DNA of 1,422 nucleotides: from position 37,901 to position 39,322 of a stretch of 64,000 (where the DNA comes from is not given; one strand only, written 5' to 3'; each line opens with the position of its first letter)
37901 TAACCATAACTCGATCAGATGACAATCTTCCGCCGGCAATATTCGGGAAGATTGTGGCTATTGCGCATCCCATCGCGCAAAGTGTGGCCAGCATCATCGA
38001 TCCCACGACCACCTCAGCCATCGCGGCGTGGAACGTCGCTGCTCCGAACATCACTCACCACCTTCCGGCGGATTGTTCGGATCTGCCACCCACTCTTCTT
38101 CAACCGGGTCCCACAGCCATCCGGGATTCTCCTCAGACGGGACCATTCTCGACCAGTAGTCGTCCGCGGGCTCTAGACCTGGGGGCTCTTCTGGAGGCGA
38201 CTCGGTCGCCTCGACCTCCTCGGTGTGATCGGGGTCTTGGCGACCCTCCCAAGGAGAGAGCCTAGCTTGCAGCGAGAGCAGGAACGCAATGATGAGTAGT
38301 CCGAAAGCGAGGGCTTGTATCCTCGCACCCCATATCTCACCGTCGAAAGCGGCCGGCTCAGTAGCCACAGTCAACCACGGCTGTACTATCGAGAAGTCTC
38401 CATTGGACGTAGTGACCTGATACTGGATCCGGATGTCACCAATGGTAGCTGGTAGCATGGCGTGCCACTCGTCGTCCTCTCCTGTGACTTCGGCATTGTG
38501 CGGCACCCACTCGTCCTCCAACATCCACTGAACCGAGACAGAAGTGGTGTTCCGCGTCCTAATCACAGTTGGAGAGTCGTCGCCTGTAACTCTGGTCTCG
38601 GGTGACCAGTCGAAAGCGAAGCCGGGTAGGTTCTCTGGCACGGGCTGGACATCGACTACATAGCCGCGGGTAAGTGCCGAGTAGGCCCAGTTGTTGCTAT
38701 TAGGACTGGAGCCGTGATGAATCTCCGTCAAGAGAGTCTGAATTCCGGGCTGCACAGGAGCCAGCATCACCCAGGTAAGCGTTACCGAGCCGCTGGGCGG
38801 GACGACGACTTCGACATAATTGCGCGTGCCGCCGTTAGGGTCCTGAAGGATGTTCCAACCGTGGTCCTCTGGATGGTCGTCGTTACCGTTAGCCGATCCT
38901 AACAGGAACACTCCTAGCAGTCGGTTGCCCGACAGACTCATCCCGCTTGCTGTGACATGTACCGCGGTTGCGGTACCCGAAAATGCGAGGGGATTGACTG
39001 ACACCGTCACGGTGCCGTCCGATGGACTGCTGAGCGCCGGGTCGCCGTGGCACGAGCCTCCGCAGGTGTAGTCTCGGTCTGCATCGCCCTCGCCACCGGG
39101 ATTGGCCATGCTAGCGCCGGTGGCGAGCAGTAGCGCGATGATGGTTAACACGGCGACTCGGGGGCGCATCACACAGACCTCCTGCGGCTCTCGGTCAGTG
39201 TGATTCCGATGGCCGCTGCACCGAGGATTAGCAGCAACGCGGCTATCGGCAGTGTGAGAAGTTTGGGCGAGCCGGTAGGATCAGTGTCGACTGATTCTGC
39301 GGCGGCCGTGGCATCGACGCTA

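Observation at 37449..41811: Translationally coupled three-gene envelope operon: two anchored exoproteins sharing a Cys-x(1,3)-Cys-His N-module, plus a polytopic membrane protein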

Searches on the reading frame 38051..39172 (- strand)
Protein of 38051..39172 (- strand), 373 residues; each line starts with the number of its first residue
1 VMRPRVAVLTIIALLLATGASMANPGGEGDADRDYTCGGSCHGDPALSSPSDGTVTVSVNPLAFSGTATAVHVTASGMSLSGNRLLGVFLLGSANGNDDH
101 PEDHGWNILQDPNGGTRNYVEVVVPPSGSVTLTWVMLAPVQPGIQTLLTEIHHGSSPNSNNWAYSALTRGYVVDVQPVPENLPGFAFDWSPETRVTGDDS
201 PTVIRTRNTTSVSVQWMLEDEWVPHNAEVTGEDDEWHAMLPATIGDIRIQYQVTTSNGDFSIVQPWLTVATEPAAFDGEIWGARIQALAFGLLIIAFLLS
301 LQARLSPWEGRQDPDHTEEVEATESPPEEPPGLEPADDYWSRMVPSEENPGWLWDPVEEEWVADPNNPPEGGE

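Call 3: search_protein_families(library=pfam, proteins=[window:38051-39172:-], max_evalue=1)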
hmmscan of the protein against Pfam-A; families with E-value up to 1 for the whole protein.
window:38051-39172:- (373 aa): 0 families

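Call 4: search_protein_families(library=ncbifam, proteins=[window:38051-39172:-], max_evalue=1)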
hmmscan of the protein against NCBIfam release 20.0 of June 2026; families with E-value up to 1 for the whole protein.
window:38051-39172:- (373 aa): 0 families

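Call 8: search_solved_structures(query=window:38051-39172:-, max_evalue=10, show_alignments=2)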
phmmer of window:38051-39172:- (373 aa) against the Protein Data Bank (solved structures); distinct sequences matched with E-value up to 10: 4.
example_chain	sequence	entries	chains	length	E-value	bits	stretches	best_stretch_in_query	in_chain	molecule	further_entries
2knq_A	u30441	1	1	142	0.36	12.7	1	329-365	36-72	General secretion pathway protein H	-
6l4t_7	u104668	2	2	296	0.78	11.6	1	265-314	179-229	Fucoxanthin chlorophyll a/c-binding protein Lhcr10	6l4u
6ly5_E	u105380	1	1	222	0.92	11.4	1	265-314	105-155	FCPI-5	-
3vfl_A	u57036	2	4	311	1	11.2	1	174-250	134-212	Dihydrodipicolinate synthase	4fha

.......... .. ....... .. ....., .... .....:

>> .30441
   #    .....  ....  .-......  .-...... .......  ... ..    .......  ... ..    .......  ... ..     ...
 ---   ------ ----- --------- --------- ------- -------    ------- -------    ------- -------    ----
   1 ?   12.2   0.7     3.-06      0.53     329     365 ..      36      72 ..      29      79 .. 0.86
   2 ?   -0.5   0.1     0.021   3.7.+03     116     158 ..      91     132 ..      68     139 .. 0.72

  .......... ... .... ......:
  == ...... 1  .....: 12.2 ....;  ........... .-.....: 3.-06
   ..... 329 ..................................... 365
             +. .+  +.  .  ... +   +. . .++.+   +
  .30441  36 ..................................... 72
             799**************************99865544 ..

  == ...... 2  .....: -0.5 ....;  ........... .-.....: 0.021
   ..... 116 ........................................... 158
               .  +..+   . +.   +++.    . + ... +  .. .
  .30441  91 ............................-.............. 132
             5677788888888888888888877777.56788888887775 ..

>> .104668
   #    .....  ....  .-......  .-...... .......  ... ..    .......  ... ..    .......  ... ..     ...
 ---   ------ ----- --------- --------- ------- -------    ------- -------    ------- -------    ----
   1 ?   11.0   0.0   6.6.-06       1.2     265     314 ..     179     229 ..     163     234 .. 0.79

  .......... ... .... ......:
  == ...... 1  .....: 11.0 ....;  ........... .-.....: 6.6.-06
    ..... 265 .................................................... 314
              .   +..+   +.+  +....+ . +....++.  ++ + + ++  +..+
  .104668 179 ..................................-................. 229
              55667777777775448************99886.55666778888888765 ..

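Call 9: find_homologous_proteins(query=window:38051-39172:-, max_evalue=0.001)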
Query window:38051-39172:- (373 aa): 125 proteins with E <= 0.001 among 6842 candidates; the best 120 are listed.
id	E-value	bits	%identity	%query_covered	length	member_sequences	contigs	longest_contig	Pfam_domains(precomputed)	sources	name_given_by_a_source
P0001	8.1e-227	771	90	100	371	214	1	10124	-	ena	-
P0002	2.4e-223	759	88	100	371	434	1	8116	-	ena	-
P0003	5.9e-219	745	86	100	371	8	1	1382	-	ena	-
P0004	5.6e-200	682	78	100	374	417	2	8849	-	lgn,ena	-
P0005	1.4e-195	668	76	100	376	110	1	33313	-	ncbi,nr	ncbi:MAG: hypothetical protein CMB69_03355 [Euryarchaeota archaeon]|nr:hypothetical protein [Euryarc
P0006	1.0e-192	658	76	99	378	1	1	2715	-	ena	-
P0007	1.1e-192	658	75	99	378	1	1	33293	-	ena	-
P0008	1.2e-192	658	75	99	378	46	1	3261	-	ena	-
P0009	1.4e-192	658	75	99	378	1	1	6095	-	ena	-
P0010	1.4e-192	658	75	99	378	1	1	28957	-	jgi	-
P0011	2.1e-192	657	75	99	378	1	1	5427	-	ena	-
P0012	2.7e-192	657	76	99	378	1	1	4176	-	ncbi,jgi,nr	ncbi:MAG: hypothetical protein DSY78_05365 [Chloroflexi bacterium]|nr:MAG: hypothetical protein DSY7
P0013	2.9e-192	657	75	99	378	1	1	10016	-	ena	-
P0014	1.1e-191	655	74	99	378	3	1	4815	-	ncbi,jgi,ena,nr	ncbi:MAG: hypothetical protein DSY41_02185 [Candidatus Poseidoniales archaeon]|nr:MAG: hypothetical 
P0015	1.3e-191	655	74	99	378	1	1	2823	-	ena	-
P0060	3.8e-114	400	52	98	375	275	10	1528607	-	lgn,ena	-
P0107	6.8e-54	201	35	79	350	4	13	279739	-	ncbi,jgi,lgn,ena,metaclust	metaclust:\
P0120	1.9e-35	141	33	80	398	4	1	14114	-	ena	-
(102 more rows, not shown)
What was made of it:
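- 38051..39172 (-): Gene B, 373 aa. A short membrane-anchored surface protein: signal peptide, divergent Reeler-like head, second beta-sandwich, TM helix and an acidic Trp-rich tail. 125 homologues, all Poseidoniales-type (call 9).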

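Call 14: find_encoding_contigs(protein=P0060, flank=8000, max_places=2)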
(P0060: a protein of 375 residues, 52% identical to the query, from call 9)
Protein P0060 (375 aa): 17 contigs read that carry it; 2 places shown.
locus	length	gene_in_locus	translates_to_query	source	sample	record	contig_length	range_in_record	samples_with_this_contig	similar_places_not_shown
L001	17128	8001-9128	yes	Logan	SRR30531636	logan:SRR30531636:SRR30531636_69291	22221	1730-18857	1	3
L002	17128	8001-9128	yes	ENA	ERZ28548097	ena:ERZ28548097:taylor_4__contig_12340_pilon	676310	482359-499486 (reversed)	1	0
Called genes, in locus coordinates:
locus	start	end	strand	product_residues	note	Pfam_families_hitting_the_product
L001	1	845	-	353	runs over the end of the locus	PF01978:TrmB (faint), PF09339:HTH_IclR (faint), PF12802:MarR_2 (faint), PF12840:HTH_20 (faint)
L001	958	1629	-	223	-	-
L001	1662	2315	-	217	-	PF01022:HTH_5 (faint), PF12802:MarR_2 (faint), PF12840:HTH_20 (weak), PF13412:HTH_24 (faint), PF24266:HTH_HVO_0163_N, PF09339:HTH_IclR (faint)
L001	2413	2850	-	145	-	PF01638:HxlR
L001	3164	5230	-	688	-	PF02737:3HCDH_N, PF00725:3HCDH, PF00378:ECH_1, PF16113:ECH_2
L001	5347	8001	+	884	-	PF06832:BiPBP_C (faint)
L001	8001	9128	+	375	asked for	-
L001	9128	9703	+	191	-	-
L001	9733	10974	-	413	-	PF00534:Glycos_transf_1, PF13692:Glyco_trans_1_4, PF20706:GT4-conflict (weak)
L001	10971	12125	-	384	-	PF13439:Glyco_transf_4, PF13579:Glyco_trans_4_4, PF20706:GT4-conflict (weak), PF00534:Glycos_transf_1, PF13692:Glyco_trans_1_4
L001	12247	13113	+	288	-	-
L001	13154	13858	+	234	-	PF00005:ABC_tran, PF13304:AAA_21 (weak)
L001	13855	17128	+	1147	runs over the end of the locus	PF02687:FtsX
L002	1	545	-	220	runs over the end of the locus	-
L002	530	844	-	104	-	-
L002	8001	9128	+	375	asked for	-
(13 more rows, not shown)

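Call 15: find_encoding_contigs(protein=P0107, flank=8000, max_places=2)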
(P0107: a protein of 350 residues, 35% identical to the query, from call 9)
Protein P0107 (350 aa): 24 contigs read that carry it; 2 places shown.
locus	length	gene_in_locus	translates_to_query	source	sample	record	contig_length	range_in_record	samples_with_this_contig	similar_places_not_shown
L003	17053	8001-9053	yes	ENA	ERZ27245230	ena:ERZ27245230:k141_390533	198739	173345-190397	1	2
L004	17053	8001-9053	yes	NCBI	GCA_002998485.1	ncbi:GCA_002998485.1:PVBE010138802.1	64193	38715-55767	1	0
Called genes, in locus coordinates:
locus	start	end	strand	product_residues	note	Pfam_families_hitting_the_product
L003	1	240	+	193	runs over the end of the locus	PF00156:Pribosyltran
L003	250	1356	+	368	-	PF01866:Diphthamide_syn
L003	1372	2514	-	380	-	PF05875:Ceramidase, PF15100:TMEM187 (faint)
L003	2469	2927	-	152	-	PF06127:Mpo1-like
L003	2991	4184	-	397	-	PF00108:Thiolase_N, PF02803:Thiolase_C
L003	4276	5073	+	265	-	PF01138:RNase_PH, PF03725:RNase_PH_C (faint)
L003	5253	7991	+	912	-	PF18911:PKD_4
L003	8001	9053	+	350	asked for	-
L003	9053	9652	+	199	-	-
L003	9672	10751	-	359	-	PF01261:AP_endonuc_2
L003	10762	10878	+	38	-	-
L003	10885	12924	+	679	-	PF03098:An_peroxidase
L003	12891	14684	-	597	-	PF01839:FG-GAP (faint), PF13517:FG-GAP_3, PF07593:UnbV_ASPIC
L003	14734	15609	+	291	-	PF00926:DHBP_synthase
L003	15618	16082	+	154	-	PF01467:CTP_transf_like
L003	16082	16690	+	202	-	PF00677:Lum_binding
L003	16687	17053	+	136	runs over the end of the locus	PF00885:DMRL_synthase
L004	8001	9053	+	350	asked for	-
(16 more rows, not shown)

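Call 16: find_encoding_contigs(protein=P0120, flank=8000, max_places=2)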
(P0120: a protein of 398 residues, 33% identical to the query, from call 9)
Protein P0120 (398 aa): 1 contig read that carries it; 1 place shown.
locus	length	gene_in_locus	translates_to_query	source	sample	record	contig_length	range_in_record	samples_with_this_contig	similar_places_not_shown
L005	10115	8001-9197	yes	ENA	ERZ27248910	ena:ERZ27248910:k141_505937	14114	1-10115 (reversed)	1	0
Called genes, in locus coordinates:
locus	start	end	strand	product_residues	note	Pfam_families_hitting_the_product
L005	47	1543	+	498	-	-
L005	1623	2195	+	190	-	PF03352:Adenine_glyco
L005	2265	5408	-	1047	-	-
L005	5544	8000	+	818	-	-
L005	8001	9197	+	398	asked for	-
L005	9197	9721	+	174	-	-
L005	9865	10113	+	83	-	?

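Call 21: search_protein_families(library=ncbifam, proteins=[L001:5347-8001:+, L003:5253-7991:+, L005:5544-8000:+, L003:8001-9053:+, L005:8001-9197:+, L003:9053-9652:+, L005:9197-9721:+], max_evalue=0.01)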
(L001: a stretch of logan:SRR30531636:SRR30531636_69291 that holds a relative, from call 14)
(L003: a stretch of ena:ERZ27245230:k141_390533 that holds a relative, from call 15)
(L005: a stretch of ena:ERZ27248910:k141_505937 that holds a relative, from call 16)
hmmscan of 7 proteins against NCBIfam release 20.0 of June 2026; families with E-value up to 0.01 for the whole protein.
L001:5347-8001:+ (884 aa): 2 families
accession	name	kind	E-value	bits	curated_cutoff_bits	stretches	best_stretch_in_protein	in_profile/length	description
NF041895.1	choice_anch_V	domain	5e-23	81.8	42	1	17-154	3-148/150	choice-of-anchor V domain-containing protein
NF040485.1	ZirU_fam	subfamily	1.2e-09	38.6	100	1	368-416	31-80/210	ZirU family protein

L003:5253-7991:+ (912 aa): 1 family
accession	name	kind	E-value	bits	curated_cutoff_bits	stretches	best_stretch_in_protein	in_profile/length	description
NF041895.1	choice_anch_V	domain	2.4e-22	79.6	42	1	15-153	3-148/150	choice-of-anchor V domain-containing protein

L005:5544-8000:+ (818 aa): 2 families
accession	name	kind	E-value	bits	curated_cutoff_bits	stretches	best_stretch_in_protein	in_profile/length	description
NF041895.1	choice_anch_V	domain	2.5e-21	76.3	42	1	14-148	9-147/150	choice-of-anchor V domain-containing protein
NF040485.1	ZirU_fam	subfamily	0.0062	16.7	100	0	174-220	33-81/210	ZirU family protein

L003:8001-9053:+ (350 aa): 0 families

L005:8001-9197:+ (398 aa): 1 family
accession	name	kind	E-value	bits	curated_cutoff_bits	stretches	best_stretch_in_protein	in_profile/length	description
NF041895.1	choice_anch_V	domain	4.8e-05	23.4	42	1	12-138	3-118/150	choice-of-anchor V domain-containing protein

L003:9053-9652:+ (199 aa): 0 families

L005:9197-9721:+ (174 aa): 0 families
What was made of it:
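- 38639..39103 (-): B head (residues 24-178), a remote relative of choice-of-anchor V. The L005 orthologue hits NF041895 at E 4.8e-5 with 23 bits, below the cutoff (call 21).
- On NCBIfam NF041895 choice-of-anchor V: Orthologues in L001, L003 and L005 score 76-82 bits (call 21). The L005 orthologue scores 23.4 bits (call 21).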

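Call 30: find_related_loci(query=A1, collection=genome_contigs, flank=6000)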
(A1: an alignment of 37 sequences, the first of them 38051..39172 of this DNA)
Query A1 (373 aa) in genome_contigs; peptide patterns used: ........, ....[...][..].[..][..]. (x = any residue, [..] = any of these).
234 stretches matched a pattern; 130 encode a relative of the query (tblastn E <= 1e-3); the best 80 are kept; 80 distinct loci.
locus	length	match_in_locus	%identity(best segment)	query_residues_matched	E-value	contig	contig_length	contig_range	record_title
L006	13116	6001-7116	90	1-373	0e+0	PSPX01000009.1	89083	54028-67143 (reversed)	MAG: Methanobacteriota archaeon isolate Guaymas_22 scaffold_743, whole genome shotgun sequence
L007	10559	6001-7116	89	1-373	0e+0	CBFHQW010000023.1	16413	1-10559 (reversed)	MAG: Candidatus Thalassarchaeum sp. isolate AGTU_8_bin_52_permissive genome assembly, contig: AGTU_8_bin_52_permissive_c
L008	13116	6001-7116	89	1-373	0e+0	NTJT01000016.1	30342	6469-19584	MAG: Marine Group II euryarchaeote MED-G34 EUII-MED-G34-C16, whole genome shotgun sequence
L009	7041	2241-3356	88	1-373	0e+0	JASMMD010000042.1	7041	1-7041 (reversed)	MAG: Candidatus Thalassarchaeum sp. isolate Arabian9_MAG_56 NODE_42_length_7041_cov_31.137134, whole genome shotgun sequ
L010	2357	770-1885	90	1-373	0e+0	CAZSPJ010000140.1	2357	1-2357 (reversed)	MAG TPA_asm: uncultured Candidatus Poseidoniales archaeon isolate binchicken_co267_197 genome assembly, contig: NODE_502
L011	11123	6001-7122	78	1-373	0e+0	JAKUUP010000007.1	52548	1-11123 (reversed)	MAG: Candidatus Thalassarchaeum betae isolate ALOHA_A2.5_136 A2.5-Thalassarchaeum-6_7, whole genome shotgun sequence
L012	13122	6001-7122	78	1-373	0e+0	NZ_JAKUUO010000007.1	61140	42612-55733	MAG: Candidatus Thalassarchaeum betae isolate ALOHA_A2.5_135 A2.5-Thalassarchaeum-4_7, whole genome shotgun sequence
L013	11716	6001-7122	78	1-373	0e+0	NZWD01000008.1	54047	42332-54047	MAG: Methanobacteriota archaeon isolate NAT54 MHASMcontig_1393862, whole genome shotgun sequence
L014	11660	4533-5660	76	1-373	0e+0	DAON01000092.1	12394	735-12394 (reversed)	MAG TPA_asm: Euryarchaeota archaeon UBA220 UBA220_contig_85012, whole genome shotgun sequence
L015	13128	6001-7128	77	1-373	0e+0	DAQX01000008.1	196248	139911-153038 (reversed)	MAG TPA_asm: Euryarchaeota archaeon UBA86 UBA86_contig_2191, whole genome shotgun sequence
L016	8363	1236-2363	75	1-371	0e+0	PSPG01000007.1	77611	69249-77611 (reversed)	MAG: Candidatus Thalassarchaeum betae isolate Cayman_51_deep scaffold_102, whole genome shotgun sequence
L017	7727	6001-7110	73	1-366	6e-177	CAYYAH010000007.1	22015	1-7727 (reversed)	MAG TPA_asm: uncultured Candidatus Poseidoniales archaeon isolate SRP077602_co4_684 genome assembly, contig: NODE_3946_l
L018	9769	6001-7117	90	1-373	7e-177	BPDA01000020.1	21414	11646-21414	MAG: Euryarchaeota archaeon CM1_200m.P32 DNA, sequence20, whole genome shotgun sequence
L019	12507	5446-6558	73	1-371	2e-175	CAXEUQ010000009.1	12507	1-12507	MAG TPA_asm: uncultured Candidatus Poseidoniales archaeon isolate ERR599032_concoct_73 genome assembly, contig: ERZ84053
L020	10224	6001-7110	74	1-366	1e-171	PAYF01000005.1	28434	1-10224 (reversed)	MAG: Methanobacteriota archaeon isolate SAT11 246503, whole genome shotgun sequence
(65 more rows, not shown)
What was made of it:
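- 38051..39172 (-): Relatives in 130 species genomes (call 30).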

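Call 36: predict_structure(alignment_id=A1)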
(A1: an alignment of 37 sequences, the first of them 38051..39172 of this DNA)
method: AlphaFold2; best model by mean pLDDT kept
length: 373 residues; sequences in the alignment: 37
mean_pLDDT: 81.5   pTM: 0.64
mean pLDDT of the five models: 81.5, 80.9, 79.3, 79.2, 77.9
residues with pLDDT >= 90: 185; 70-90: 108; 50-70: 41; < 50: 39
segments of 3 or more residues with pLDDT < 50: 20-32, 38-40, 42-45, 324-334
pLDDT, mean of each block of 10 residues (from residue 1): 64 64 36 48 61 94 95 95 90 77 92 90 93 95 94 86 87 95 92 89 96 95 96 95 86 96 94 72 79 90 72 52 46 60 88 91 83 45
secondary structure, 60 per line:
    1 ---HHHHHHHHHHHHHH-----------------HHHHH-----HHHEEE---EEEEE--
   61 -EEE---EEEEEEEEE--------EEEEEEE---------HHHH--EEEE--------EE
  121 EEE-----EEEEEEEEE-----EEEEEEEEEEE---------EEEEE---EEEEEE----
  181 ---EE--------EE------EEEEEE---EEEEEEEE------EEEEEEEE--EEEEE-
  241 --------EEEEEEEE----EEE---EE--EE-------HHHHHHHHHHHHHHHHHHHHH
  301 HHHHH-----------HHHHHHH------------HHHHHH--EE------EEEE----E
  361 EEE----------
elements in order: H4-17 H35-39 E48-50 E54-58 E62-64 E68-76 E85-91 H101-104 E107-110 E119-123 E129-137 E143-153 E163-167 E171-176 E202-207 E211-218 E225-232 E235-239 E249-256 E261-263 H280-305 H317-323 H336-341 E352-355 E360-363
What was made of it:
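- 38051..39172 (-): AF2 pLDDT 81.5 (call 36).
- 38369..38587 (-): B second beta-sandwich domain (about residues 196-268). AF2 strands 202-263, pLDDT above 90 (call 36).
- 38258..38335 (-): B TM helix (residues 280-305). AF2 helix 280-305 (call 36).
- In the AF2 model of B the motif segment has pLDDT below 50 (call 36).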

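Call 39: fold_search(model_id=the predicted structure, library=pdb)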
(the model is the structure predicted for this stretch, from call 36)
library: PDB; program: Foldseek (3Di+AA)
matches with E <= 10: 1992; with E <= 0.001: 770
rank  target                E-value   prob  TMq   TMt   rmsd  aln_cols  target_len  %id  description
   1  7url_A                6.4e-07  1.00  0.21  0.30  16.5       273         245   10  The crystal structure of anti-HIV_scFv (released 2023-04-26)
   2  6vun_B                7.1e-07  1.00  0.21  0.30  17.8       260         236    9  Reverse Transcriptase Diabody with R83C Mutation (released 2021-02-17)
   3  2agj_H                9.3e-07  1.00  0.20  0.31  18.2       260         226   14  Crystal Structure of a glycosylated Fab from an IgM cryoglobulin with properties of a natural proteolytic antibody (released 2006-05-02)
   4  8ezl_H                1.1e-06  1.00  0.20  0.28  17.6       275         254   12  Pfs25 in complex with transmission-reducing antibody AS01-50 (released 2023-08-16)
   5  7eq3                  1.2e-06  1.00  0.19  0.29  14.7       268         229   10  Apo diabody form of CRH2-directed antibody 9F8 (released 2022-05-18)
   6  2w1n                  1.4e-06  1.00  0.26  0.40  22.4       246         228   10  cohesin and fibronectin type-III double module construct from the Clostridium perfringens glycoside hydrolase GH84C (released 2009-02-03)
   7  5wym_C                1.4e-06  1.00  0.22  0.33  17.2       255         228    8  Crystal structure of an anti-connexin26 scFv (released 2018-01-24)
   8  2yd7_B                1.6e-06  1.00  0.23  0.36   9.0       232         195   10  Crystal structure of the N-terminal Ig1-2 module of Human Receptor Protein Tyrosine Phosphatase Delta (released 2011-04-13)
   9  2yd6                  1.7e-06  1.00  0.24  0.36   8.7       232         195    9  Crystal structure of the N-terminal Ig1-2 module of Human Receptor Protein Tyrosine Phosphatase Delta (released 2011-04-13)
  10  7kh0_S                1.8e-06  1.00  0.20  0.30  16.2       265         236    9  Cryo-EM structure of the human arginine vasopressin AVP-vasopressin receptor V2R-Gs signaling complex (released 2021-05-26)
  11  7kbp_A                2.2e-06  1.00  0.23  0.33  17.1       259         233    8  Herceptin Diabody with R83T, E85C Mutations (released 2021-03-10)
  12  5gry_A                2.2e-06  1.00  0.21  0.33  16.5       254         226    8  Crystal structure of disulfide-bonded diabody (released 2016-10-12)
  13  7kbp_C                2.2e-06  1.00  0.20  0.30  17.1       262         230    7  Herceptin Diabody with R83T, E85C Mutations (released 2021-03-10)
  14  5npi_A                2.4e-06  1.00  0.20  0.30  16.0       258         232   12  Structure of the Hepatitis C virus strain J4 glycoprotein E2 antigenic region 532-540 bound to the single chain variab (released 2017-05-24)
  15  7ah1                  2.6e-06  1.00  0.20  0.32  15.9       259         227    9  L19 diabody fragment from immunocytokine L19-IL2 (released 2021-02-10)
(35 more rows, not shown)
